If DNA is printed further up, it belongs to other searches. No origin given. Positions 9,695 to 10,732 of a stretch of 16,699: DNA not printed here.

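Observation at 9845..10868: Unknown 245-aa protein translationally coupled (ATGA) to the integrase and followed by an overlapping XRE regulator, in a low-GC patch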

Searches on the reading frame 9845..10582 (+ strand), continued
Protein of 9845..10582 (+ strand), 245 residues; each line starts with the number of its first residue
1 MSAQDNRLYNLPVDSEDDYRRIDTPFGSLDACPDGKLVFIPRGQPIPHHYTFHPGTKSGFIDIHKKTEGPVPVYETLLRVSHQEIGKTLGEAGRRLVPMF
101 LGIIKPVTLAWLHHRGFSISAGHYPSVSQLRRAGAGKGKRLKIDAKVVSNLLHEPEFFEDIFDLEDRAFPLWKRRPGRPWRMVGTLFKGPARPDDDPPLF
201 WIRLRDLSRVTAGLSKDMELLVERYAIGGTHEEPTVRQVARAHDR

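Call 45: search_protein_families(library=pfam, proteins=[L010:8726-10153:+, L010:6220-6915:+, L013:8671-10203:-, L013:7213-7725:-, L013:6473-7150:+, L014:5475-7349:+, L014:9271-10254:+, L015:6921-7787:+, L015:8934-11954:-, L016:6657-7628:+], max_evalue=0.01)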
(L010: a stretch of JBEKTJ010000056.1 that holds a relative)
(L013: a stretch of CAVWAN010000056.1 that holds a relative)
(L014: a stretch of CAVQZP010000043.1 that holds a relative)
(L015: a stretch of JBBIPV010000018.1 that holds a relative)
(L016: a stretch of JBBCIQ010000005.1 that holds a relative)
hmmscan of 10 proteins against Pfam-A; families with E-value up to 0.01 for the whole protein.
L010:8726-10153:+ (475 aa): 2 families
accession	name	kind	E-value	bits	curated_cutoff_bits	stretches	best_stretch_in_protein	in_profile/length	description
PF18862.6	ApeA_NTD1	-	1.6e-34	120.1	25.5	1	5-275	2-271/271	ApeA N-terminal domain 1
PF18739.6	HEPN_Apea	-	7.9e-30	104.5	24.4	1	305-436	1-134/136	Apea-like HEPN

L010:6220-6915:+ (231 aa): 0 families

L013:8671-10203:- (510 aa): 1 family
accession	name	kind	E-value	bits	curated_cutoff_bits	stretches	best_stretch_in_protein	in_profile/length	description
PF18928.5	DUF5677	-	3e-19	70.1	27.1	1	293-443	1-158/166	Family of unknown function (DUF5677)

L013:7213-7725:- (170 aa): 0 families

L013:6473-7150:+ (225 aa): 1 family
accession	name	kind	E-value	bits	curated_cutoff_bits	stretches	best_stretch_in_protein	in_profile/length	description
PF09361.15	Phasin_2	-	5.6e-14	52.6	24.9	1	101-197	3-99/100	Phasin protein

L014:5475-7349:+ (624 aa): 3 families
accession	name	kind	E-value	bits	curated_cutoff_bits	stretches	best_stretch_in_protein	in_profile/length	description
PF00899.27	ThiF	-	2.7e-18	66.4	28.1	1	332-492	12-168/238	ThiF family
PF14461.11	Prok-E2_B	-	2.7e-14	53.7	25.4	1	53-147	33-128/135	Prokaryotic E2 family B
PF02826.25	2-Hacid_dh_C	-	0.0084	15.9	25.1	0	321-373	19-68/178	D-isomer specific 2-hydroxyacid dehydrogenase, NAD binding domain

L014:9271-10254:+ (327 aa): 2 families
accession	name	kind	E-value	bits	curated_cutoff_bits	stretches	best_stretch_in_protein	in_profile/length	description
PF08401.16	ArdcN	-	2.1e-08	34.9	22.6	1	70-167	27-123/123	N-terminal domain of anti-restriction factor ArdC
PF18818.7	MPTase-PolyVal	-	0.0055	17.2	27.5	0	235-292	45-110/126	Zincin-like metallopeptidase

L015:6921-7787:+ (288 aa): 1 family
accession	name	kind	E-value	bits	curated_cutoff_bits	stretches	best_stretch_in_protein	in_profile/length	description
PF08843.17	AbiEii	-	2.1e-34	119.9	22.5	1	31-246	2-229/238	Nucleotidyl transferase AbiEii toxin, Type IV TA system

L015:8934-11954:- (1006 aa): 6 families
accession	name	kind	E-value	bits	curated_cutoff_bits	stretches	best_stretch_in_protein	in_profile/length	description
PF00270.35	DEAD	-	9.2e-20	71.5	26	1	128-289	1-166/167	DEAD/DEAH box helicase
PF00271.37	Helicase_C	-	1.9e-09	38.2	23.5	1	392-486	21-110/110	Helicase conserved C-terminal domain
PF04851.21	ResIII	-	4.9e-07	30.2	22.5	1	127-285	4-163/164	Type III restriction enzyme, res subunit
PF20470.4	HTH_61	-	2e-06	28.5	24.3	1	506-586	15-91/92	Helix-turn-helix domain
PF10391.15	DNA_pol_lambd_f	-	6.1e-06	26.4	29.8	1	775-806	5-36/51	Fingers domain of DNA polymerase lambda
PF14520.12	HHH_5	-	6.7e-06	26.9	27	1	776-809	7-40/57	Helix-hairpin-helix domain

L016:6657-7628:+ (323 aa): 3 families
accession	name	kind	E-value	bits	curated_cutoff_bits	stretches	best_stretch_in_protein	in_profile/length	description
PF08327.17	AHSA1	-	2.5e-45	154.1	22.1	2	17-149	1-125/125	Activator of Hsp90 ATPase homolog 1-like protein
PF10604.15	Polyketide_cyc2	-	2.6e-07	31.5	27.4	1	162-308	8-137/142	Polyketide cyclase / dehydrase and lipid transport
PF03364.25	Polyketide_cyc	-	0.00011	22.9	23.4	0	165-187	2-24/126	Polyketide cyclase / dehydrase and lipid transport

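Call 47: search_protein_families(library=padloc, alignment_id=A2, max_evalue=0.1)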
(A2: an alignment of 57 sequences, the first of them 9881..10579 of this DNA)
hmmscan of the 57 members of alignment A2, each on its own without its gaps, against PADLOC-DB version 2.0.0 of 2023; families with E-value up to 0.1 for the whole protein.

A. member 1, window:9881-10579:+ (233 aa): 0 families

B. families by the number of members that match (of 57 scanned): 0 families

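Call 48: fold_search(model_id=the predicted structure, library=viral)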
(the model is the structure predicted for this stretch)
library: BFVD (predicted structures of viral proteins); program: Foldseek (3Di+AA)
matches with E <= 10: 496; with E <= 0.001: 0
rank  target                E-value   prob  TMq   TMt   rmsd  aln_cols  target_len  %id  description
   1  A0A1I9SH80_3          2.6e-01  0.11  0.17  0.05  16.9       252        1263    8  Genome polyprotein [Botrytis cinerea betaendornavirus 1]
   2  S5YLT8                2.7e-01  0.10  0.11  0.18  21.3       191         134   12  Uncharacterized protein [Mycobacterium phage Dylan]
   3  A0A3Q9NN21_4          2.9e-01  0.08  0.15  0.05  28.9       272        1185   10  (no name in the UniProt tables at hand)
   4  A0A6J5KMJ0            3.4e-01  0.09  0.14  0.16  16.4       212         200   12  NAT_SF domain containing protein [uncultured Caudovirales phage]
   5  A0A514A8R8            3.6e-01  0.75  0.18  0.35   7.3        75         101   12  Uncharacterized protein [Pantoea phage Kyle]
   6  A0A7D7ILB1            4.1e-01  0.35  0.14  0.32   9.5        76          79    9  (no name in the UniProt tables at hand)
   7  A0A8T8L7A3            4.8e-01  0.57  0.16  0.42   8.4        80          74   16  (no name in the UniProt tables at hand)
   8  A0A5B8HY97            4.8e-01  0.44  0.16  0.14   6.4        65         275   15  Uncharacterized protein [Mimiviridae sp. ChoanoV1]
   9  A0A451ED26            5.1e-01  0.97  0.21  0.45   2.4        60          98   13  (no name in the UniProt tables at hand)
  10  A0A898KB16            5.7e-01  0.18  0.10  0.23  14.5        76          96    5  (no name in the UniProt tables at hand)
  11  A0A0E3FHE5            6.3e-01  0.47  0.17  0.07   4.2        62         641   13  Peptidase S74 domain-containing protein [Synechococcus phage ACG-2014i]
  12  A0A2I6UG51            6.7e-01  0.25  0.20  0.06  13.2       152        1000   11  Superfamily II helicase [Salinibacter phage M8CC-19]
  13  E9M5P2                7.9e-01  0.05  0.14  0.09  18.7       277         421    7  DNA replication protein [Cricetid gammaherpesvirus 2]
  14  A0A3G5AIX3            9.4e-01  0.07  0.15  0.20  17.4       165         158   14  Uncharacterized protein [Sylvanvirus sp.]
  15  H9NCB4                9.9e-01  0.12  0.11  0.09  10.2        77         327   10  (no name in the UniProt tables at hand)
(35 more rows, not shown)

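Call 59: fold_search(model_id=the predicted structure, library=pdb)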
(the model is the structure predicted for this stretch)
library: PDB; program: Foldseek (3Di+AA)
matches with E <= 10: 319; with E <= 0.001: 0
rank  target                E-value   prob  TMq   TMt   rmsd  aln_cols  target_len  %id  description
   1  1oss                  1.6e-01  0.18  0.19  0.19  17.8       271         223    7  T190P STREPTOMYCES GRISEUS TRYPSIN IN COMPLEX WITH BENZAMIDINE (released 2003-08-19)
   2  1os8                  1.7e-01  0.18  0.19  0.20  17.7       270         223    7  RECOMBINANT STREPTOMYCES GRISEUS TRYPSIN (released 2003-08-19)
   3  1sgt                  6.5e-01  0.12  0.22  0.22  13.2       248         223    9  REFINED CRYSTAL STRUCTURE OF STREPTOMYCES GRISEUS TRYPSIN AT 1.7 ANGSTROMS RESOLUTION (released 1988-07-16)
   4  5lhx_B                7.6e-01  0.89  0.20  0.47   3.0        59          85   14  PB3 Domain of Drosophila melanogaster PLK4 (Sak) (released 2017-03-01)
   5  3i78                  8.6e-01  0.10  0.19  0.19  18.3       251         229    7  35/99/170/186/220-loops of FXa in SGT (released 2010-06-02)
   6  7rl3_A                9.6e-01  0.85  0.19  0.47   2.9        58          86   12  Structure of Drosophila melanogaster Plk4 PB3 (released 2022-08-03)
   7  4kc5_B                1.1e+00  0.02  0.10  0.04  17.2       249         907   10  Crystal structure of the C-terminal part of RhiE from Burkholderia rhizoxinica (released 2013-09-18)
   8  3beu_A                1.2e+00  0.08  0.19  0.20  18.2       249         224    5  Na+-Dependent Allostery Mediates Coagulation Factor Protease Active Site Selectivity (released 2008-03-11)
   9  1riw_C                1.4e+00  0.33  0.16  0.32   7.3        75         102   13  Thrombin in complex with natural product inhibitor Oscillarin (released 2004-11-09)
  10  8bd3_F1               1.6e+00  0.14  0.12  0.15  10.8        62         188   13  Cryo-EM structure of the Photosystem II - LHCII supercomplex from Chlorella ohadi (released 2023-08-09)
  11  5bw0_C                1.6e+00  0.10  0.17  0.23  15.5       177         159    6  The crystal structure of minor pseudopilin binary complex of XcpV and XcpW from the Type 2 secretion system of Pseudom (released 2016-07-20)
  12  6qum_N                1.6e+00  0.04  0.09  0.04  16.7       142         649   13  Thermus thermophilus V/A-type ATPase/synthase, rotational state 1 (released 2019-08-28)
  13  2afq_B                1.7e+00  0.06  0.19  0.18  15.6       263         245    7  1.9 angstrom crystal structure of wild-type human thrombin in the sodium free state (released 2005-11-15)
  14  6utu_H                1.7e+00  0.04  0.15  0.20  14.3       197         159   10  Crystal structure of minor pseudopilin ternary complex of XcpVWX from the Type 2 secretion system of Pseudomonas aerug (released 2020-09-02)
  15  4p69_B                1.7e+00  0.02  0.14  0.08  18.8       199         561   10  Acek (D477A) ICDH complex (released 2014-10-08)
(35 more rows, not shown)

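Call 69: search_protein_families(library=pfam, alignment_id=A4, max_evalue=0.0001)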
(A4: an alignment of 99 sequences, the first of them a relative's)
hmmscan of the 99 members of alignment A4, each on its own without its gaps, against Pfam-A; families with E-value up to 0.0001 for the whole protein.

A. member 1, L001:210-968:+ (253 aa): 0 families

B. families by the number of members that match (of 99 scanned): 98 families (the first 25 are shown)
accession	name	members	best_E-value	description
PF12704.14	MacB_PCD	3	1.8e-37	MacB-like periplasmic core domain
PF02687.27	FtsX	3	2.3e-29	FtsX-like permease C-terminal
PF03551.20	PadR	3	1.9e-25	Transcriptional regulator PadR-like family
PF00270.35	DEAD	3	9.2e-20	DEAD/DEAH box helicase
PF00271.37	Helicase_C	3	2.1e-16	Helicase conserved C-terminal domain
PF00589.27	Phage_integrase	2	2.6e-42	Phage integrase family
PF00899.27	ThiF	2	1.6e-35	ThiF family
PF18862.6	ApeA_NTD1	2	1.6e-34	ApeA N-terminal domain 1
PF18739.6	HEPN_Apea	2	7.9e-30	Apea-like HEPN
PF04851.21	ResIII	2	1.5e-28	Type III restriction enzyme, res subunit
PF00561.26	Abhydrolase_1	2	4e-17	alpha/beta hydrolase fold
PF13560.12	HTH_31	2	4.3e-14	Helix-turn-helix domain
PF01381.28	HTH_3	2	1.7e-11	Helix-turn-helix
PF13289.12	SIR2_2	2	6.9e-06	SIR2-like domain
PF03971.19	IDH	1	0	Monomeric isocitrate dehydrogenase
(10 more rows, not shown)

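Call 70: search_protein_families(library=padloc, alignment_id=A4, max_evalue=0.00001)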
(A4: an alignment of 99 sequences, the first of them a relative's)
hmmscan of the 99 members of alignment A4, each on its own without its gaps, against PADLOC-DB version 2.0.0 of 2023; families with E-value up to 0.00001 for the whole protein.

A. member 1, L001:210-968:+ (253 aa): 0 families

B. families by the number of members that match (of 99 scanned): 195 families (the first 25 are shown)
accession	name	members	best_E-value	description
PDLC00836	E1-E2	2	2.7e-187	E1-E2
PDLC00840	E1-E2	2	1e-76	E1-E2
PDLC00837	E1-E2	2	1.9e-66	E1-E2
PDLC00856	E1-E2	2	1.6e-63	E1-E2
PDLC00832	E1-E2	2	9.6e-61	E1-E2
PDLC00850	E1-E2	2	5e-58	E1-E2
PDLC00851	E1-E2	2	2.8e-40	E1-E2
PDLC00843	E1-E2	2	7.3e-37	E1-E2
PDLC00849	E1-E2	2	1.9e-32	E1-E2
PDLC00838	E1-E2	2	1.2e-31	E1-E2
PDLC00846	E1-E2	2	1.4e-30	E1-E2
PDLC00853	E1-E2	2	4.9e-29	E1-E2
PDLC00834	E1-E2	2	1.7e-28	E1-E2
PDLC00831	E1-E2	2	5.9e-28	E1-E2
PDLC00845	E1-E2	2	4.3e-26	E1-E2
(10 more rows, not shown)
